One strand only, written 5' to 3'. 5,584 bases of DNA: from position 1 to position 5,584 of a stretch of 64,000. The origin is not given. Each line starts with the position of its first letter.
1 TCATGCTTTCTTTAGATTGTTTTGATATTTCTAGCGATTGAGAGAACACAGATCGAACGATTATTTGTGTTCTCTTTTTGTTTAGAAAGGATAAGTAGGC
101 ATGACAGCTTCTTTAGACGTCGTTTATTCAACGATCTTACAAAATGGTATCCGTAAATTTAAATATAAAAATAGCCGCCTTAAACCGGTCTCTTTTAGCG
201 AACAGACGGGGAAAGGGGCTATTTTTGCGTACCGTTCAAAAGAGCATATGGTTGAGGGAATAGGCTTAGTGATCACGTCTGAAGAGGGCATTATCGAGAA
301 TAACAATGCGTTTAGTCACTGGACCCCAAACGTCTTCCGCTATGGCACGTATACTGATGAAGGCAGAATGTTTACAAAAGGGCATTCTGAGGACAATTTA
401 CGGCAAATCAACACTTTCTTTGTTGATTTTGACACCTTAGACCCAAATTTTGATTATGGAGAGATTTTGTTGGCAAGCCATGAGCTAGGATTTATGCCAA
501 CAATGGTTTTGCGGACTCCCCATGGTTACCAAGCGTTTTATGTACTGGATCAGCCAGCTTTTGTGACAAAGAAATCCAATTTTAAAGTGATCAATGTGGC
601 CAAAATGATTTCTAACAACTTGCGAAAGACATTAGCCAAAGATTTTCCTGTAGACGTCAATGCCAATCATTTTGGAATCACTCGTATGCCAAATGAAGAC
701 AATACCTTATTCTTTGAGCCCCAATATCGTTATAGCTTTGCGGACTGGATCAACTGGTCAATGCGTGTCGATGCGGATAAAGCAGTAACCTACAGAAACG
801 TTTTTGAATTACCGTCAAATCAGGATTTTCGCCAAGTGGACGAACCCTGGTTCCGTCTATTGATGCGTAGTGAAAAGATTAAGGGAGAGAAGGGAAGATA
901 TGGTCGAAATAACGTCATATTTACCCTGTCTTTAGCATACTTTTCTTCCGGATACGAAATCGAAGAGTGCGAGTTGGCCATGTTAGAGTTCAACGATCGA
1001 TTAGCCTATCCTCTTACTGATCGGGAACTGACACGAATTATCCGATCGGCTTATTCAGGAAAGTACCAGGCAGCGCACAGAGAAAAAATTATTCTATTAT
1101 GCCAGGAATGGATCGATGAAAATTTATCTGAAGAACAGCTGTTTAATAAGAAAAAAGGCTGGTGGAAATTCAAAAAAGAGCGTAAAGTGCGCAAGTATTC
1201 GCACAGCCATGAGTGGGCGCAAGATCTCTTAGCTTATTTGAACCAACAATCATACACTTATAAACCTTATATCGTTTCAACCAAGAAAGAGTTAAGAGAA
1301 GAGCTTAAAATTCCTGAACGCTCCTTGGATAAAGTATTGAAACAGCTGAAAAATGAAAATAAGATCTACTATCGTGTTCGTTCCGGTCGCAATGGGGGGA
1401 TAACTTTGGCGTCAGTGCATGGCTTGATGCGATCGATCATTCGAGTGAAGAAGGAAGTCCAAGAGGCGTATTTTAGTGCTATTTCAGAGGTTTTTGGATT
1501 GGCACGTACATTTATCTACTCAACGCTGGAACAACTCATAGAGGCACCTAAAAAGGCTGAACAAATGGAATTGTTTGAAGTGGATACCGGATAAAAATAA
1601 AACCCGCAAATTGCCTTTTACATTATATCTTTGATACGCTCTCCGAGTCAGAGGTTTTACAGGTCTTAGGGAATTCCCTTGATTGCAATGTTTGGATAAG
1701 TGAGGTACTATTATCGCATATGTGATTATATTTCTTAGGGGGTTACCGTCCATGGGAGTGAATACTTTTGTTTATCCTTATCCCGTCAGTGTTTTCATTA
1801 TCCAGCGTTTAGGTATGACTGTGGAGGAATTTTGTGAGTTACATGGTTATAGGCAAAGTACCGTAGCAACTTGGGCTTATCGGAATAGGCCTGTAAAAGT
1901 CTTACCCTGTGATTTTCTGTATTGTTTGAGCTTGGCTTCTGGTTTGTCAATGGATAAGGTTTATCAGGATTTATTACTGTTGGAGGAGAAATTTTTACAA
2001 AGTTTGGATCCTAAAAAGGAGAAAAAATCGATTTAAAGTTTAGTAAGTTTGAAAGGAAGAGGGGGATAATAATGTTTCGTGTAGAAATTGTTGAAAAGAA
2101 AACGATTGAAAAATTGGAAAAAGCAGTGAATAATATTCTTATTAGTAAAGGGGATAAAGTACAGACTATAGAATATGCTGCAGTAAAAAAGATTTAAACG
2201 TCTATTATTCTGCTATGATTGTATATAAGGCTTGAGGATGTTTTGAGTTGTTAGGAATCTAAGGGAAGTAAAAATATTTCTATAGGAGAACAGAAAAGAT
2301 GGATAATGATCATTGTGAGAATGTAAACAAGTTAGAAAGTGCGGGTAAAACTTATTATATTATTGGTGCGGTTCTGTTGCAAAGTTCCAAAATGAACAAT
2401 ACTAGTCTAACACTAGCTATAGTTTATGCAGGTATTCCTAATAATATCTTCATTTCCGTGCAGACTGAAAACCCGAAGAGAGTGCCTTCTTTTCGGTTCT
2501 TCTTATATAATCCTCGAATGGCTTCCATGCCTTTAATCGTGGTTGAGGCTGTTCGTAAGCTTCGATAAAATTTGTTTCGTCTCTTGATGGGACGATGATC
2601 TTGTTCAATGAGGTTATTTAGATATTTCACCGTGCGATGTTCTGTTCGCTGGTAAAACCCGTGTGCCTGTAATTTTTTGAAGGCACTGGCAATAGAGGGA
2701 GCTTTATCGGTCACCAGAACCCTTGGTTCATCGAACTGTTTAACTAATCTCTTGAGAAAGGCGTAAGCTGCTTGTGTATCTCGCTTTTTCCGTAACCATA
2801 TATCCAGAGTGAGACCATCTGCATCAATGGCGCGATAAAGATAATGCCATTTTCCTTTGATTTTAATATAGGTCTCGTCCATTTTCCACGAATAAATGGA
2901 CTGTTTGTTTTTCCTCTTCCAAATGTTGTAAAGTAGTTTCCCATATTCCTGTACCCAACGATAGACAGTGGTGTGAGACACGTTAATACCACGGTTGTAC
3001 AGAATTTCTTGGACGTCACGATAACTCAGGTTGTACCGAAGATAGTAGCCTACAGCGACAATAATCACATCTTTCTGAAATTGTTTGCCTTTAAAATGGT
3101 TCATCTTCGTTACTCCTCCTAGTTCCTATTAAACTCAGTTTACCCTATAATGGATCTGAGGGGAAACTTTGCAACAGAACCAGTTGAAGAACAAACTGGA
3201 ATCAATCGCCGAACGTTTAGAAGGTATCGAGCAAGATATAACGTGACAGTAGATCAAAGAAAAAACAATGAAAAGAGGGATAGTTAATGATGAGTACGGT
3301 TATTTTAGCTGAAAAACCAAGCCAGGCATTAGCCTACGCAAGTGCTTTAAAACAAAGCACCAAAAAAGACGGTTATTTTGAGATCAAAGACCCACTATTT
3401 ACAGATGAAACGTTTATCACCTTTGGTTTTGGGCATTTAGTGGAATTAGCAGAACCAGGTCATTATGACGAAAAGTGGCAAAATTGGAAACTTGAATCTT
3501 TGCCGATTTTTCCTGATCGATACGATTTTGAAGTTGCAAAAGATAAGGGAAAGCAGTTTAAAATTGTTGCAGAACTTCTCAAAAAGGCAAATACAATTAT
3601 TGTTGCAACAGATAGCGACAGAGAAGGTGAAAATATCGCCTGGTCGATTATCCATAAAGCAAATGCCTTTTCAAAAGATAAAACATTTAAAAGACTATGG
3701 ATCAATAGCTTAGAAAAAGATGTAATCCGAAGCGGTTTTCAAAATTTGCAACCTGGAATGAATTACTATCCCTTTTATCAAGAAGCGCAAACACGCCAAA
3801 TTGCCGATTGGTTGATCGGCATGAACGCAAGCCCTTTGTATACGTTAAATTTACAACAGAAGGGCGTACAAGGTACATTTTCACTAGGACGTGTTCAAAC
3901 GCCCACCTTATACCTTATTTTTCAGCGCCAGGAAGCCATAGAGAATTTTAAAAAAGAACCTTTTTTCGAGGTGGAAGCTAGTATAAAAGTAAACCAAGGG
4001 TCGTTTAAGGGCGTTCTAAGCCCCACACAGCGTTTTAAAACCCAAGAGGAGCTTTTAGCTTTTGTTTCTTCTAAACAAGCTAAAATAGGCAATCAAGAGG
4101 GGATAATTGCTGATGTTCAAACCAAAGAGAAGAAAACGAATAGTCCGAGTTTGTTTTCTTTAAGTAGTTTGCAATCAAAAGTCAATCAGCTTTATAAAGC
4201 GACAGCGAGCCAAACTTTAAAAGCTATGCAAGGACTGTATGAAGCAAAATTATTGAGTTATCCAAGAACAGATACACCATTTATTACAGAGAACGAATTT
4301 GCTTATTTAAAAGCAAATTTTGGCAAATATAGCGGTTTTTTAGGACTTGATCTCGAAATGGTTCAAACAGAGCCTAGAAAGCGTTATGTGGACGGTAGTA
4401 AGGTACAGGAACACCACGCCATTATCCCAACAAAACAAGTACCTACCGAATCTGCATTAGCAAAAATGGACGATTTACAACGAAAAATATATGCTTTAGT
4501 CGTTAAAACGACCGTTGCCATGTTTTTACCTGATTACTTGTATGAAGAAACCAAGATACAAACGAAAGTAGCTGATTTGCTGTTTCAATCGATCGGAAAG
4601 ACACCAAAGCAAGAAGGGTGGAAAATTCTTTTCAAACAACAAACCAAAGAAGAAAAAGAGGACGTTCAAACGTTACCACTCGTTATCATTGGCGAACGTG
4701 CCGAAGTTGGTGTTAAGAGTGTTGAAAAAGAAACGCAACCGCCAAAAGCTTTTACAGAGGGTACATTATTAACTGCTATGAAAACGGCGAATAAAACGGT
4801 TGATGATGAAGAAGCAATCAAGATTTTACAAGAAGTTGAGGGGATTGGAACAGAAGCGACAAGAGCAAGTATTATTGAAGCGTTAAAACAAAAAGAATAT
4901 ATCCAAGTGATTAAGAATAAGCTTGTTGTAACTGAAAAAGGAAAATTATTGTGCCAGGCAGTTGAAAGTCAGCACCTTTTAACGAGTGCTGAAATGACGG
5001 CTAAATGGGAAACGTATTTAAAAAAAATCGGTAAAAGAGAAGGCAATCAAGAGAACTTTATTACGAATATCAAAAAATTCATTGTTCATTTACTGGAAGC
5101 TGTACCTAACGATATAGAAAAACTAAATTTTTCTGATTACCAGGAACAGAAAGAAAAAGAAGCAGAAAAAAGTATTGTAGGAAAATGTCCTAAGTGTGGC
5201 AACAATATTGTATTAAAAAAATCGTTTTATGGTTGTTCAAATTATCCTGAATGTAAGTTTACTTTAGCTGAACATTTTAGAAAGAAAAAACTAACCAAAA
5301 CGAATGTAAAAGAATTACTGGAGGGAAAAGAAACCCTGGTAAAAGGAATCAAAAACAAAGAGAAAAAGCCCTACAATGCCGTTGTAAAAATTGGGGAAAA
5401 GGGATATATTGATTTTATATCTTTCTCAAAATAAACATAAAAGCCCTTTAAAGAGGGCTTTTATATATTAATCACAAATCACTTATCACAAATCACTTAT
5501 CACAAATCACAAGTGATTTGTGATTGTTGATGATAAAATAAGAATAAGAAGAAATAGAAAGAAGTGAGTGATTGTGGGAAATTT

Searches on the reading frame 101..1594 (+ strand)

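Call 26: search_protein_families(library=ncbifam, proteins=[window:101-1594:+], max_evalue=0.00001)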
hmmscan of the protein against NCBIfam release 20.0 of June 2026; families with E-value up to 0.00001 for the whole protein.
window:101-1594:+ (497 aa): 0 families

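Call 29: search_protein_families(library=pfam, proteins=[window:101-1594:+], max_evalue=0.00001)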
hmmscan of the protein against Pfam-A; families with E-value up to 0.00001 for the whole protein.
window:101-1594:+ (497 aa): 1 family
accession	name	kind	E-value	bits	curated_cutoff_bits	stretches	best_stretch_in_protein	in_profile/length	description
PF08708.16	PriCT_1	-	2.2e-17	62.8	21.1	1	259-323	3-67/67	Primase C terminal 1 (PriCT-1)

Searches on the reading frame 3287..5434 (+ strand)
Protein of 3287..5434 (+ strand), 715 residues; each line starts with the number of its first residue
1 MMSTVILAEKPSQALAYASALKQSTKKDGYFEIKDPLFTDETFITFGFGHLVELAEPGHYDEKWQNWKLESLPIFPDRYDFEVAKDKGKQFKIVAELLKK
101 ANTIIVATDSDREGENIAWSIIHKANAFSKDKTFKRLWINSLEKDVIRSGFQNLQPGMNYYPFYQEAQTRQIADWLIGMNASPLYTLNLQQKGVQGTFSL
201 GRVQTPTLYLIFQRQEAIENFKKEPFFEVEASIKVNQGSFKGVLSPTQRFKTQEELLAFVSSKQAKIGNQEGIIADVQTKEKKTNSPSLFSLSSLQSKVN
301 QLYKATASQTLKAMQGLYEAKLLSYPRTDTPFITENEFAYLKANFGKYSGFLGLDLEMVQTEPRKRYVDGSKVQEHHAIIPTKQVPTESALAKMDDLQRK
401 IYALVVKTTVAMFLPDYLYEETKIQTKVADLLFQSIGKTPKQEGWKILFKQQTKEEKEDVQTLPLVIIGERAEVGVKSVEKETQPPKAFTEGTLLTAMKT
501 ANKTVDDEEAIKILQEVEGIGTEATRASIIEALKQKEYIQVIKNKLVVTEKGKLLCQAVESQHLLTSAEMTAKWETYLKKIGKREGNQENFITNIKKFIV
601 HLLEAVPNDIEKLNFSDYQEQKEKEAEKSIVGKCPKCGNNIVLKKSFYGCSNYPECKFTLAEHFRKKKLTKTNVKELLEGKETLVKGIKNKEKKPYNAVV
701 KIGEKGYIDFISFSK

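Call 29: search_protein_families(library=pfam, proteins=[window:3287-5434:+], max_evalue=0.00001)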
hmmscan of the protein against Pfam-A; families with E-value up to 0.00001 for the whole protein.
window:3287-5434:+ (715 aa): 4 families
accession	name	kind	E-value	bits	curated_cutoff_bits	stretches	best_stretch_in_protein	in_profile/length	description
PF01131.25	Topoisom_bac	-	9.9e-101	338.1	35.1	1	163-592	6-410/411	DNA topoisomerase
PF01751.28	Toprim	-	5.9e-17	62.1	23.1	1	4-141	1-95/96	Toprim domain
PF01396.24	Zn_ribbon_Top1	-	3.1e-11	43.3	32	1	631-660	1-34/39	Topoisomerase DNA binding C4 zinc finger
PF13342.12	Toprim_Crpt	-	9.5e-10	38.8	32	1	655-710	1-57/60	C-terminal repeat of topoisomerase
